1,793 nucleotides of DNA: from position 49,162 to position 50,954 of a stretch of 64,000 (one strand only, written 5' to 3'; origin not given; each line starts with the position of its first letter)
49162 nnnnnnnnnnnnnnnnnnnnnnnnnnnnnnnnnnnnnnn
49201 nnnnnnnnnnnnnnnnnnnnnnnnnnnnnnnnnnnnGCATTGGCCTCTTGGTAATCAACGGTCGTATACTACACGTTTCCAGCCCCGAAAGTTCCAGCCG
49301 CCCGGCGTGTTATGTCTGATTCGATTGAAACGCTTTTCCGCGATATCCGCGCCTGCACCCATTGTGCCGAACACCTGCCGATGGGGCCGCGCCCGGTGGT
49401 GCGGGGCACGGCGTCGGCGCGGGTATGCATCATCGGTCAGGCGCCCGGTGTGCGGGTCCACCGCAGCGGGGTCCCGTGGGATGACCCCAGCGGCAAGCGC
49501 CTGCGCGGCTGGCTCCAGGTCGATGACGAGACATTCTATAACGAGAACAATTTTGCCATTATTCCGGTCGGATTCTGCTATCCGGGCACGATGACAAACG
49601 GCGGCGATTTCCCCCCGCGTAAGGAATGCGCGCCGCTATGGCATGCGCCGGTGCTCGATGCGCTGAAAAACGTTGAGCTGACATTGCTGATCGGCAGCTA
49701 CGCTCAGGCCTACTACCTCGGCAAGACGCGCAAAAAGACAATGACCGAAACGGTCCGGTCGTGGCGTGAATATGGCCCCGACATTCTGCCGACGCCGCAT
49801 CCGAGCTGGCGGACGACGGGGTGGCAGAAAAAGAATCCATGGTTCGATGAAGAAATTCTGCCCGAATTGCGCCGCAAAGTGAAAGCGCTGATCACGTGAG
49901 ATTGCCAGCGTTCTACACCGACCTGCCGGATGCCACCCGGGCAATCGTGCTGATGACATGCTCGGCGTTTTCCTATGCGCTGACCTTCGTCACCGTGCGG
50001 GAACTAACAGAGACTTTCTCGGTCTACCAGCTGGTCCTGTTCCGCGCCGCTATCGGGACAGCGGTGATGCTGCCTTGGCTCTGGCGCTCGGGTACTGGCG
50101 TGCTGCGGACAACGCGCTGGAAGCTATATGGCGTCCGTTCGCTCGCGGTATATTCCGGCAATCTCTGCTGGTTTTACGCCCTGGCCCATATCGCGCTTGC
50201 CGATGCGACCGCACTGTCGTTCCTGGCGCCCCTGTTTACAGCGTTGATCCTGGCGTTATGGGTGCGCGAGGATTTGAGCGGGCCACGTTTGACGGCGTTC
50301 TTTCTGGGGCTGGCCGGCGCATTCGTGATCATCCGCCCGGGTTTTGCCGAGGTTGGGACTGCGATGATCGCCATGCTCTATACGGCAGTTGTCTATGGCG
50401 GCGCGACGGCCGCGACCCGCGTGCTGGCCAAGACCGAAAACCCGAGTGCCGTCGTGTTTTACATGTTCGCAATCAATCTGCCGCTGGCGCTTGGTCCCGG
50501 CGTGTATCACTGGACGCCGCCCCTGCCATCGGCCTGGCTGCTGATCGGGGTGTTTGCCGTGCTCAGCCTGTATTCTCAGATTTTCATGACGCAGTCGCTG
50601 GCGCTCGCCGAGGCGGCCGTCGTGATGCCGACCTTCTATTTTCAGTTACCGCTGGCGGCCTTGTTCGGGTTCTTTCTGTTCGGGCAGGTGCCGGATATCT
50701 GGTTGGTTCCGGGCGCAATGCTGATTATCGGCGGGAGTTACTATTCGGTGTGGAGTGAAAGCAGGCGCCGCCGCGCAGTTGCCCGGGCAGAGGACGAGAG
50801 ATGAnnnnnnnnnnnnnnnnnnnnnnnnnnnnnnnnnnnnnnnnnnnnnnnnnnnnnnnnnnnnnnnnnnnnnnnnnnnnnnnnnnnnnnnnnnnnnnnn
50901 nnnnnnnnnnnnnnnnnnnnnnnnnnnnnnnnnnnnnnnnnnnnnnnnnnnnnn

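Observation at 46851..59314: Six EamA/DMT transporter paralogs (2 + 4 in tandem) clustered with cysE-cysK and bracketing ArsR-SRPBCC-DUF899 and YciI-sigma modules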

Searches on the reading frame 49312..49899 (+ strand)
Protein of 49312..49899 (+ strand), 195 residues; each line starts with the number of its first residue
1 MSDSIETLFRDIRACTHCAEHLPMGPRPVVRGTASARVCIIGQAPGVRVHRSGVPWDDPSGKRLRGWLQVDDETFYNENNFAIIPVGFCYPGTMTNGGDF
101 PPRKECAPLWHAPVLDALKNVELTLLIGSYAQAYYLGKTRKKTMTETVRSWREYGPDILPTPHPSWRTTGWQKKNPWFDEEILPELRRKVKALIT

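Call 5: search_protein_families(library=pfam, proteins=[window:49312-49899:+], max_evalue=0.01)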
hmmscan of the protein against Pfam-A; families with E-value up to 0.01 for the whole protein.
window:49312-49899:+ (195 aa): 1 family
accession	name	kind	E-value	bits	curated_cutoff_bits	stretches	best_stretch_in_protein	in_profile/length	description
PF03167.25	UDG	-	1.4e-24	87.2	24.3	1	32-187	4-141/141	Uracil DNA glycosylase superfamily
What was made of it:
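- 49312..49899 (+): UDG-superfamily gene, first gene of the plus-strand operon. Its stop overlaps the E1 start by 4 nt (GTGA). Pfam PF03167, E 1.4e-24 (call 5).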

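Call 26: search_protein_families(library=ncbifam, proteins=[window:49312-49899:+], max_evalue=0.00001)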
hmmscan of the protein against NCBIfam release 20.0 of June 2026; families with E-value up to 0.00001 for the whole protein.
window:49312-49899:+ (195 aa): 0 families

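Call 51: find_homologous_proteins(query=window:49312-49899:+, max_evalue=1e-10)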
Query window:49312-49899:+ (195 aa): 7962 proteins with E <= 1e-10 among 8000 candidates; the best 120 are listed.
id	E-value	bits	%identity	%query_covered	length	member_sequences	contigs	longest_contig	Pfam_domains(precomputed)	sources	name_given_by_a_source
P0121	2.1e-124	431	90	100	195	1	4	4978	PF03167.26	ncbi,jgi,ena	ncbi:MAG: uracil-DNA glycosylase family protein [Alphaproteobacteria bacterium]|jgi:uracil-DNA glyco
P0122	5.6e-124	429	90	100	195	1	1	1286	PF03167.26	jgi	jgi:uracil-DNA glycosylase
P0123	6.7e-124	429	91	100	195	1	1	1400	PF03167.26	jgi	jgi:uracil-DNA glycosylase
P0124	8.0e-124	429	91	99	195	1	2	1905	PF03167.26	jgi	jgi:uracil-DNA glycosylase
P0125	9.3e-124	429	91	99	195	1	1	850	PF03167.26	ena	-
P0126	1.2e-123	428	91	99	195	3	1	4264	PF03167.26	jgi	jgi:uracil-DNA glycosylase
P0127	3.5e-123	427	91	99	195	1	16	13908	PF03167.26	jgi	jgi:uracil-DNA glycosylase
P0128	1.1e-122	425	88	100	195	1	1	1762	PF03167.26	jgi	jgi:uracil-DNA glycosylase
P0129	1.5e-122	425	90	100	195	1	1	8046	PF03167.26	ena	-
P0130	1.7e-122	425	88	100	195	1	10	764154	PF03167.26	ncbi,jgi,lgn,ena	jgi:uracil-DNA glycosylase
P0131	2.4e-122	424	88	100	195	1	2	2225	PF03167.26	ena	-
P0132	5.9e-122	423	87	100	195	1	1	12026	PF03167.26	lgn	-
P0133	8.4e-122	422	88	100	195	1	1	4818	PF03167.26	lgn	-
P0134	4.0e-121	420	87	100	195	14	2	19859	PF03167.26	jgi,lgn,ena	-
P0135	4.5e-121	420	87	100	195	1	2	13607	PF03167.26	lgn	-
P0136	5.0e-121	420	88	100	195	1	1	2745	PF03167.26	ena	-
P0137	3.2e-120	417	87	100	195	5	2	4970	PF03167.26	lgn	-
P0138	2.0e-119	415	86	100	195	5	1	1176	PF03167.26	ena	-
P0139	2.5e-119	414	86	100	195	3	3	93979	PF03167.26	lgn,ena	-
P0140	9.3e-117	406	86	100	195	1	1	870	PF03167.26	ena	-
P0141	1.1e-114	399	84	99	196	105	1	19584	PF03167.26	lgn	-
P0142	3.1e-114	398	81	99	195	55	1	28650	PF03167.26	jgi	-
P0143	3.5e-113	394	82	99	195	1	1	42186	PF03167.26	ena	-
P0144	1.0e-112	393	80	99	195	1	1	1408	PF03167.26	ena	-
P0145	1.7e-112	392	80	99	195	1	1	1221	PF03167.26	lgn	-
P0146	4.9e-112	390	79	99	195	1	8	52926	PF03167.26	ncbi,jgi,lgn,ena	jgi:uracil-DNA glycosylase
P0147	1.4e-111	389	79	99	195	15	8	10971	PF03167.26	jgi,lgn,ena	jgi:uracil-DNA glycosylase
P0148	1.7e-111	389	79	99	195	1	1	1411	PF03167.26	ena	-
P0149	1.8e-111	389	79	99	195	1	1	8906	PF03167.26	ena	-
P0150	2.1e-111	388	81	99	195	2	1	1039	PF03167.26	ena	-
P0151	2.3e-111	388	79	99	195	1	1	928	PF03167.26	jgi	jgi:uracil-DNA glycosylase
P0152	2.4e-111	388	79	99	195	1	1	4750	PF03167.26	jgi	jgi:uracil-DNA glycosylase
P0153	3.3e-111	388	79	99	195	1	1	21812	PF03167.26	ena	-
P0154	1.6e-110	385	81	99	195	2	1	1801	PF03167.26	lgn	-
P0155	3.5e-110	384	78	99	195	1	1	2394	PF03167.26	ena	-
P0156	2.2e-109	382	79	99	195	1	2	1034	PF03167.26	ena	-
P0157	6.5e-109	380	93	88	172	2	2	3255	PF03167.26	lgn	-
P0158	1.1e-108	379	77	99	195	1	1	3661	PF03167.26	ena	-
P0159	1.5e-108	379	79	99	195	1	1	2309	PF03167.26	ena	-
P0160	2.5e-108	378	78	99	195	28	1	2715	PF03167.26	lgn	-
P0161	3.8e-108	378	92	88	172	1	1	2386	PF03167.26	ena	-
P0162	7.9e-108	377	92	88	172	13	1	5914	PF03167.26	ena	-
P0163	1.0e-107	376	80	99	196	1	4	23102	PF03167.26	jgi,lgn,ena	-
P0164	2.1e-107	375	79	99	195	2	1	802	PF03167.26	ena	-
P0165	2.4e-107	375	80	99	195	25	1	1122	PF03167.26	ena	-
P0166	3.8e-107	374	78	99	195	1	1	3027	PF03167.26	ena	-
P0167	7.5e-107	373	77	99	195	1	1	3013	PF03167.26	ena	-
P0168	8.6e-105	367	76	100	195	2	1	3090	PF03167.26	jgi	jgi:uracil-DNA glycosylase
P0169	3.9e-104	365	75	99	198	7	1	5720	PF03167.26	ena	-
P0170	4.3e-104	364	73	99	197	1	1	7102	PF03167.26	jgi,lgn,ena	-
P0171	4.6e-104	364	86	88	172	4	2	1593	PF03167.26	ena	-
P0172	4.8e-104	364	75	99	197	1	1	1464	PF03167.26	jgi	-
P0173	5.5e-104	364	74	99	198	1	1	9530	PF03167.26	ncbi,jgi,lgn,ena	-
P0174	5.9e-104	364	74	98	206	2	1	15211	PF03167.26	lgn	-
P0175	7.8e-104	364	89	88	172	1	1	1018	PF03167.26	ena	-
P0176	1.1e-103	363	74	98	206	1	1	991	PF03167.26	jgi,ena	-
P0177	2.4e-103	362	74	99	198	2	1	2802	PF03167.26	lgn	-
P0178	3.8e-103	361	73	99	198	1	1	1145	PF03167.26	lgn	-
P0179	2.3e-102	359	75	99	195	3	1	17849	PF03167.26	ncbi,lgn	-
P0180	3.2e-102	358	72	99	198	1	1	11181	PF03167.26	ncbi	ncbi:MAG: uracil-DNA glycosylase family protein [Rhodospirillaceae bacterium]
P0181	1.2e-101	356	75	99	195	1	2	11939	PF03167.26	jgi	jgi:uracil-DNA glycosylase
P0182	1.6e-101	356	73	99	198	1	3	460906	PF03167.26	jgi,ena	jgi:uracil-DNA glycosylase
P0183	2.6e-101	355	72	100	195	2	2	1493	PF03167.26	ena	-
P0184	3.8e-101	355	73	99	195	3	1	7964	PF03167.26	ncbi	ncbi:MAG: uracil-DNA glycosylase family protein [Alphaproteobacteria bacterium]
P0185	4.2e-101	355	84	88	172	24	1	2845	PF03167.26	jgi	-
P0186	5.2e-101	354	72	99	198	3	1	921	PF03167.26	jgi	jgi:uracil-DNA glycosylase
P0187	6.2e-101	354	72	99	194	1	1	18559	PF03167.26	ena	-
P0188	7.8e-101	354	74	99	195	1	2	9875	PF03167.26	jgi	jgi:uracil-DNA glycosylase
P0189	5.7e-100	351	74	99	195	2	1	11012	PF03167.26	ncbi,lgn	-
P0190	8.0e-100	351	71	99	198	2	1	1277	PF03167.26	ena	-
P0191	2.4e-98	346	71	99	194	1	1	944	PF03167.26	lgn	-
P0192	5.7e-98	344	72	99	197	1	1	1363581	PF03167.26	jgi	jgi:uracil-DNA glycosylase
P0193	2.6e-97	342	81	88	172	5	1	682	PF03167.26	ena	-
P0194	4.2e-97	342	81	88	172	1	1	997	PF03167.26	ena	-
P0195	5.0e-97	341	70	99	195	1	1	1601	PF03167.26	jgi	jgi:uracil-DNA glycosylase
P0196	5.0e-97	341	69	100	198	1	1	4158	PF03167.26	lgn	-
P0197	2.4e-96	339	70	99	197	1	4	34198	PF03167.26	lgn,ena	-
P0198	1.1e-95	337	70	96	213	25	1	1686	PF03167.26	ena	-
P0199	1.2e-95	337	70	98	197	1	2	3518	PF03167.26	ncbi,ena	-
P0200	7.2e-95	334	70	97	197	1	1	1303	PF03167.26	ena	-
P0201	1.2e-93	330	68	100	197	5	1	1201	PF03167.26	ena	-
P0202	8.9e-93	327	67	99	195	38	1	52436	PF03167.26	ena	-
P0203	4.6e-92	325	66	98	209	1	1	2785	PF03167.26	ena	-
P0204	2.6e-91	323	67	99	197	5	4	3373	PF03167.26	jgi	jgi:uracil-DNA glycosylase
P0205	5.7e-91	322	65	99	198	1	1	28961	PF03167.26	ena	-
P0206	5.8e-91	322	66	99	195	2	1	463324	PF03167.26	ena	-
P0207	6.3e-91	321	66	99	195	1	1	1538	PF03167.26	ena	-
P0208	1.4e-90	320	66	100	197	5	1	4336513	PF03167.26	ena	-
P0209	1.4e-90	320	66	98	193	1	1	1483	PF03167.26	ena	-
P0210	3.6e-90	319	67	98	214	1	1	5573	PF03167.26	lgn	-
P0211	7.5e-90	318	65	98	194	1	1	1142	PF03167.26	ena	-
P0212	7.9e-90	318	68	99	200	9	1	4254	PF03167.26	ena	-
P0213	9.3e-90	318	66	95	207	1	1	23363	PF03167.26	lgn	-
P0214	1.3e-89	317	64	100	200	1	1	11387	PF03167.26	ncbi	-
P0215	1.4e-89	317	65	99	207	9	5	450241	PF03167.26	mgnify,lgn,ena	mgnify:FL=1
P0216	1.5e-89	317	76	88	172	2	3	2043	PF03167.26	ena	-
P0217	2.9e-89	316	65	98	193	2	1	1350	PF03167.26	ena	-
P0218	5.0e-89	315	67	98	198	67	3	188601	PF03167.26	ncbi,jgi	ncbi:MAG: uracil-DNA glycosylase family protein [Alphaproteobacteria bacterium]|jgi:uracil-DNA glyco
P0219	5.2e-89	315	64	99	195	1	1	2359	PF03167.26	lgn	-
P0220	6.6e-89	315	64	99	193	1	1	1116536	PF03167.26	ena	-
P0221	8.7e-89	314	66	99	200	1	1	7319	PF03167.26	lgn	-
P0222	1.0e-88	314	67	97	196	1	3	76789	PF03167.26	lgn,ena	-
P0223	1.5e-88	314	65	98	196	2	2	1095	PF03167.26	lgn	-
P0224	1.9e-88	313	65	99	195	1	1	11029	PF03167.26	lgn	-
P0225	2.9e-88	313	65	98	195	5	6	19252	PF03167.26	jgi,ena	jgi:uracil-DNA glycosylase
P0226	3.0e-88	313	64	98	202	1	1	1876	PF03167.26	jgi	jgi:uracil-DNA glycosylase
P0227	3.8e-88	312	63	99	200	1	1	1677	PF03167.26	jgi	jgi:uracil-DNA glycosylase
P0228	4.6e-88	312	65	99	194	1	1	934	PF03167.26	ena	-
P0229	4.7e-88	312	65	98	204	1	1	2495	PF03167.26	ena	-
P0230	5.1e-88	312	67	99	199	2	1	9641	PF03167.26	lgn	-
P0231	6.3e-88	312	65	99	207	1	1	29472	PF03167.26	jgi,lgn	jgi:uracil-DNA glycosylase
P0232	6.7e-88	312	66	98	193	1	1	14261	PF03167.26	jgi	jgi:uracil-DNA glycosylase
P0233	7.0e-88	311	65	99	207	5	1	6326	PF03167.26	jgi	jgi:uracil-DNA glycosylase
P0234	8.3e-88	311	64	98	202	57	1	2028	PF03167.26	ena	-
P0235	8.9e-88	311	65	96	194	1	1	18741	PF03167.26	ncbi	-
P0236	9.0e-88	311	65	99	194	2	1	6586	PF03167.26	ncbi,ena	-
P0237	1.0e-87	311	64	99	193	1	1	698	PF03167.26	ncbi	-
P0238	1.2e-87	311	65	99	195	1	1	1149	PF03167.26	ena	-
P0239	1.3e-87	311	64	97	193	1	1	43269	PF03167.26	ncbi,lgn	-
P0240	1.4e-87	310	66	99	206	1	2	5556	PF03167.26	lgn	-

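Call 52: find_encoding_contigs(protein=P0208, flank=4000, max_places=1)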
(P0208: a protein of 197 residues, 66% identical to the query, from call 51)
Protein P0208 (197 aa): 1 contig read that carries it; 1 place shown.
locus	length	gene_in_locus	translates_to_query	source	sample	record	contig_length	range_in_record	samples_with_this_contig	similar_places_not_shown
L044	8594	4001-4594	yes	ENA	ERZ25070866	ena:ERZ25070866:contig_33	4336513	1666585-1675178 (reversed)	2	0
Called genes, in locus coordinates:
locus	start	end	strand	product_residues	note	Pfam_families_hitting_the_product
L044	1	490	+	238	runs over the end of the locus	PF01571:GCV_T (faint)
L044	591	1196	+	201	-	PF02798:GST_N, PF13417:GST_N_3, PF13409:GST_N_2, PF00043:GST_C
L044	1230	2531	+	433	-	PF07690:MFS_1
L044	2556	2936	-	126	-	-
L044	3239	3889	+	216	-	PF07510:GmrSD_C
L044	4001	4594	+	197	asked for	PF03167:UDG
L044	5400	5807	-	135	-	PF06262:Zincin_1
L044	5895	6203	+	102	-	PF01329:Pterin_4a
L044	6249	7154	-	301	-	PF00892:EamA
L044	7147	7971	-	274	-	PF00892:EamA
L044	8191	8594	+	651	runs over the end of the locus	PF16177:ACAS_N, PF00501:AMP-binding, PF13193:AMP-binding_C (weak)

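Call 53: find_encoding_contigs(protein=P0220, flank=4000, max_places=1)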
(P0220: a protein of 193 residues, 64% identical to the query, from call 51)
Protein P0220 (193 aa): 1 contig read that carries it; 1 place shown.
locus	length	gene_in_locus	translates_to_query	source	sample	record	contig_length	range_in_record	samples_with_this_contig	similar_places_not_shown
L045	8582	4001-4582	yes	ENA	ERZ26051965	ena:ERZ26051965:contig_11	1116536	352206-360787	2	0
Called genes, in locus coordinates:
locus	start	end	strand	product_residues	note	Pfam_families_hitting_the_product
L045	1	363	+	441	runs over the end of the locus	PF01547:SBP_bac_1, PF13416:SBP_bac_8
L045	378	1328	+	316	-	PF00528:BPD_transp_1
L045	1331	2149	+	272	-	PF00528:BPD_transp_1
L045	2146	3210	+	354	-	PF02826:2-Hacid_dh_C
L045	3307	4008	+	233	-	PF02146:SIR2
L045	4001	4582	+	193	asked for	PF03167:UDG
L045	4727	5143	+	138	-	PF00903:Glyoxalase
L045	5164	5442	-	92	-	PF04248:NTP_transf_9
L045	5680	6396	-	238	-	PF08220:HTH_DeoR (weak), PF08279:HTH_11, PF19187:HTH_PafC (faint), PF13280:WYL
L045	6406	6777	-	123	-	PF00903:Glyoxalase, PF18029:Glyoxalase_6, PF22677:Ble-like_N (weak)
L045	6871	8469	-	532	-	PF00732:GMC_oxred_N, PF05199:GMC_oxred_C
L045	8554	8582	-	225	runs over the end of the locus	PF13640:2OG-FeII_Oxy_3, PF18331:PKHD_C (weak)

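Call 54: find_encoding_contigs(protein=P0215, flank=4000, max_places=1)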
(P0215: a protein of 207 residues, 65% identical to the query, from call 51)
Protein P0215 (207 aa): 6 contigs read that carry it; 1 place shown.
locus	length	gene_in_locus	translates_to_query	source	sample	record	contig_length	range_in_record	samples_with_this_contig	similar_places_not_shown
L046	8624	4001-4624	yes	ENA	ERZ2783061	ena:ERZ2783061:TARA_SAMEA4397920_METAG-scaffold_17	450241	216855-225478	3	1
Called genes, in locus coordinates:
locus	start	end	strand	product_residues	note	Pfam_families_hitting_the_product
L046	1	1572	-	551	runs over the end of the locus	PF03460:NIR_SIR_ferr, PF01077:NIR_SIR, PF03460:NIR_SIR_ferr, PF01077:NIR_SIR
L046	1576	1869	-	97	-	PF11011:DUF2849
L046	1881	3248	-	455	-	PF13241:NAD_binding_7, PF14824:Sirohm_synth_M (weak), PF10414:CysG_dimeriser (weak), PF00590:TP_methylase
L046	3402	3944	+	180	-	PF13404:HTH_AsnC-type, PF13412:HTH_24, PF01037:AsnC_trans_reg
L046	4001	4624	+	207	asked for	PF03167:UDG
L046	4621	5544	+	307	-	PF00892:EamA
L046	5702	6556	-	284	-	PF00582:Usp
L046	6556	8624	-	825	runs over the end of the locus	PF20437:LonC_helical, PF13654:AAA_32, PF20436:LonB_AAA-LID, PF05362:Lon_C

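Call 56: find_encoding_contigs(protein=P0192, flank=10000, max_places=1)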
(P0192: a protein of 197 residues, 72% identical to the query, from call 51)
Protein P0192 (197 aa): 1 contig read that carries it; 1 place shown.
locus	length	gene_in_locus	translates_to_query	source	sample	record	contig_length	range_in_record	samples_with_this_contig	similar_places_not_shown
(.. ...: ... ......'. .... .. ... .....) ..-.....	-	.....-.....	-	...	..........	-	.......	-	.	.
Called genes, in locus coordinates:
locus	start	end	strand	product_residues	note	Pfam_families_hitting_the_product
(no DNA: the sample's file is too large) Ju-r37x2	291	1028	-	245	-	PF01027:Bax1-I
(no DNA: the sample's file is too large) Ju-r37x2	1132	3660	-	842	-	PF02687:FtsX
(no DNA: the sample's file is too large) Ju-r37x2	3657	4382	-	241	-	PF00005:ABC_tran, PF13304:AAA_21 (faint)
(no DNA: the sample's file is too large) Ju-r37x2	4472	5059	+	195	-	PF25182:NonGDSL, PF00657:Lipase_GDSL, PF13472:Lipase_GDSL_2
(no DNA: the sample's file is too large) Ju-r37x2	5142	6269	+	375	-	PF08495:FIST, PF10442:FIST_C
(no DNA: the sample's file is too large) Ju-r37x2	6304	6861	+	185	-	PF02834:LigT_PEase, PF13563:2_5_RNA_ligase2, PF02834:LigT_PEase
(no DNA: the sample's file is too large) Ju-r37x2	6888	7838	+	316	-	PF00581:Rhodanese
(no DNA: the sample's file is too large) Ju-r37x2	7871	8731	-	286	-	PF03881:Fructosamin_kin, PF01636:APH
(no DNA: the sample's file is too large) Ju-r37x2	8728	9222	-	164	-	PF01451:LMWPc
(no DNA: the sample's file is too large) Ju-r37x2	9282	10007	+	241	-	PF02146:SIR2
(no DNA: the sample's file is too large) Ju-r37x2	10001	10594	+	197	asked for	PF03167:UDG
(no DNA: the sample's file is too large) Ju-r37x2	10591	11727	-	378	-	PF01266:DAO, PF13450:NAD_binding_8 (weak)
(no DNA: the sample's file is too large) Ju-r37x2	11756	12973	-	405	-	PF00764:Arginosuc_synth, PF20979:Arginosuc_syn_C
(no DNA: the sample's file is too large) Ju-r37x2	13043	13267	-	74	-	-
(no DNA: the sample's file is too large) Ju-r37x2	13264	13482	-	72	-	-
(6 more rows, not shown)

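Call 57: find_encoding_contigs(protein=P0206, flank=10000, max_places=1)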
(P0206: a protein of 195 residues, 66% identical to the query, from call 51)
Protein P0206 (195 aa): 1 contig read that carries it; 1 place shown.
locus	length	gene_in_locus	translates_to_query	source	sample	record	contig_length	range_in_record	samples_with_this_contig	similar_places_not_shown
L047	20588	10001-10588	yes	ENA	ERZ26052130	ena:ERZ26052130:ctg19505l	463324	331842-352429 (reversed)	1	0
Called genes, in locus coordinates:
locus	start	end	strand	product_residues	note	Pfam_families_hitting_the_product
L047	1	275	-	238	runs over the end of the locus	PF01027:Bax1-I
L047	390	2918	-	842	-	PF12704:MacB_PCD (faint), PF02687:FtsX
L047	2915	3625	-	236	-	PF00005:ABC_tran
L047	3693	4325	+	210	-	PF25182:NonGDSL, PF00657:Lipase_GDSL, PF13472:Lipase_GDSL_2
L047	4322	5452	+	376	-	PF08495:FIST, PF10442:FIST_C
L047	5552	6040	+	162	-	PF02834:LigT_PEase, PF10469:AKAP7_NLS, PF13563:2_5_RNA_ligase2, PF02834:LigT_PEase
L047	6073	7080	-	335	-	PF00291:PALP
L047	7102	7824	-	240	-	PF06426:SATase_N (weak), PF00132:Hexapep (weak)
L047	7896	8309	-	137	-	PF01636:APH (weak), PF03881:Fructosamin_kin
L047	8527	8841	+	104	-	-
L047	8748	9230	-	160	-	PF01451:LMWPc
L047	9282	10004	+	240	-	PF02146:SIR2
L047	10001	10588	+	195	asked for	PF03167:UDG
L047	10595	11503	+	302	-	PF00892:EamA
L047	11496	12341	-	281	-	PF00582:Usp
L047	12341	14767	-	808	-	PF20437:LonC_helical, PF13654:AAA_32, PF20436:LonB_AAA-LID, PF05362:Lon_C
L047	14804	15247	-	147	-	PF06262:Zincin_1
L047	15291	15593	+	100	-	PF01329:Pterin_4a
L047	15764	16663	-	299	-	PF00892:EamA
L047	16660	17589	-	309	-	PF00892:EamA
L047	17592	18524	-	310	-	PF00892:EamA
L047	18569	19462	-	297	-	PF00892:EamA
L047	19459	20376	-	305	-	PF00892:EamA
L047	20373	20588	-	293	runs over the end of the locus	PF00892:EamA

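Call 58: find_encoding_contigs(protein=P0218, flank=10000, max_places=1)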
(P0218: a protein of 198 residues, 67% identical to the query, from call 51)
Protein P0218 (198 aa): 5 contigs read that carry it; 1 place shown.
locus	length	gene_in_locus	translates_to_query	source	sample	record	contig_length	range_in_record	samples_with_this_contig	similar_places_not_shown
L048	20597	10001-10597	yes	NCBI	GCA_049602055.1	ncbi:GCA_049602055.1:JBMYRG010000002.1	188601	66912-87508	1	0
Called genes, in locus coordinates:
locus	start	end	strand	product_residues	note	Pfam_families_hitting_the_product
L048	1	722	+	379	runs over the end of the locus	PF08495:FIST, PF10442:FIST_C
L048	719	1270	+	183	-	PF02834:LigT_PEase, PF10469:AKAP7_NLS (weak), PF13563:2_5_RNA_ligase2, PF02834:LigT_PEase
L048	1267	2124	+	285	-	PF00135:COesterase (weak), PF20434:BD-FAE, PF07859:Abhydrolase_3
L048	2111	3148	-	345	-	PF00291:PALP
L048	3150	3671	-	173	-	PF06073:DUF934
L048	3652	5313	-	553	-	PF03460:NIR_SIR_ferr, PF01077:NIR_SIR, PF03460:NIR_SIR_ferr, PF01077:NIR_SIR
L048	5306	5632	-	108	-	PF11011:DUF2849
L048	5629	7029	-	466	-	PF13241:NAD_binding_7, PF14824:Sirohm_synth_M (weak), PF10414:CysG_dimeriser (weak), PF00590:TP_methylase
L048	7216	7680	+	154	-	PF13404:HTH_AsnC-type, PF13412:HTH_24, PF01037:AsnC_trans_reg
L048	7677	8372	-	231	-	PF25087:GMPPB_C (faint), PF00132:Hexapep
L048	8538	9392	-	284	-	PF03881:Fructosamin_kin, PF01636:APH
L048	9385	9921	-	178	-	PF01451:LMWPc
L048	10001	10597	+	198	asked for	PF03167:UDG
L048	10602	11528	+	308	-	PF00892:EamA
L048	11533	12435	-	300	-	PF00892:EamA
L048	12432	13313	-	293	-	PF00892:EamA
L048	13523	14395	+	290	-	PF00941:FAD_binding_5, PF03450:CO_deh_flav_C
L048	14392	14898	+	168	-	PF00111:Fer2 (weak), PF13085:Fer2_3 (weak), PF01799:Fer2_2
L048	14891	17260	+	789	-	PF01315:Ald_Xan_dh_C, PF02738:MoCoBD_1, PF20256:MoCoBD_2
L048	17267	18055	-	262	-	PF00106:adh_short, PF08659:KR, PF13561:adh_short_C2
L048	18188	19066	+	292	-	PF02668:TauD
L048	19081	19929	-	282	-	PF02668:TauD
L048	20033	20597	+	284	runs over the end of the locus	PF02668:TauD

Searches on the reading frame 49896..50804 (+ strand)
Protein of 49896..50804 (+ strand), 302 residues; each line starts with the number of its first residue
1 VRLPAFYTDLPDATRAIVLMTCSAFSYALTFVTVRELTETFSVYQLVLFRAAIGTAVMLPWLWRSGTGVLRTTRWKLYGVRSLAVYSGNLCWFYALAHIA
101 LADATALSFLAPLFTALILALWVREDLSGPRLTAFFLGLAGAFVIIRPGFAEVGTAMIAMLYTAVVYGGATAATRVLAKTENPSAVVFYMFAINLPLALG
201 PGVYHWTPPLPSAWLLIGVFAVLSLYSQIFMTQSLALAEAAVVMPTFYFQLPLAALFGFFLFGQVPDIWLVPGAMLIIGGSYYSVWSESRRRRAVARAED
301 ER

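Call 4: search_protein_families(library=pfam, proteins=[window:49896-50804:+], max_evalue=0.01)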
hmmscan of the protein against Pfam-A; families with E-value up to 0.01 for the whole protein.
window:49896-50804:+ (302 aa): 1 family
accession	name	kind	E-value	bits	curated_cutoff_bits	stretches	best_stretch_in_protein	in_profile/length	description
PF00892.27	EamA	-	7.1e-28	98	28.2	2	15-146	2-134/135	EamA-like transporter family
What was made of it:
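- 49896..50804 (+): E1, a DMT/EamA transporter (302 aa, GTG start). It is the fastest-evolving of the six. PF00892 x2, E 7e-28 (call 4).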

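Call 7: search_protein_families(library=ncbifam, proteins=[window:49896-50804:+], max_evalue=0.001)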
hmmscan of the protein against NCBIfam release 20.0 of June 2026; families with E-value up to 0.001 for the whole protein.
window:49896-50804:+ (302 aa): 2 families
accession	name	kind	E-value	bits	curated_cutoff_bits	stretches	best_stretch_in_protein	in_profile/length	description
TIGR00950.1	2A78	equivalog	4e-07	29.7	230.2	1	28-281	2-263/264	carboxylate/amino acid/amine transporter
NF050091.1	ArAmAcExpYddG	equivalog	4.2e-05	23.2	300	1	36-195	25-191/285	aromatic amino acid exporter YddG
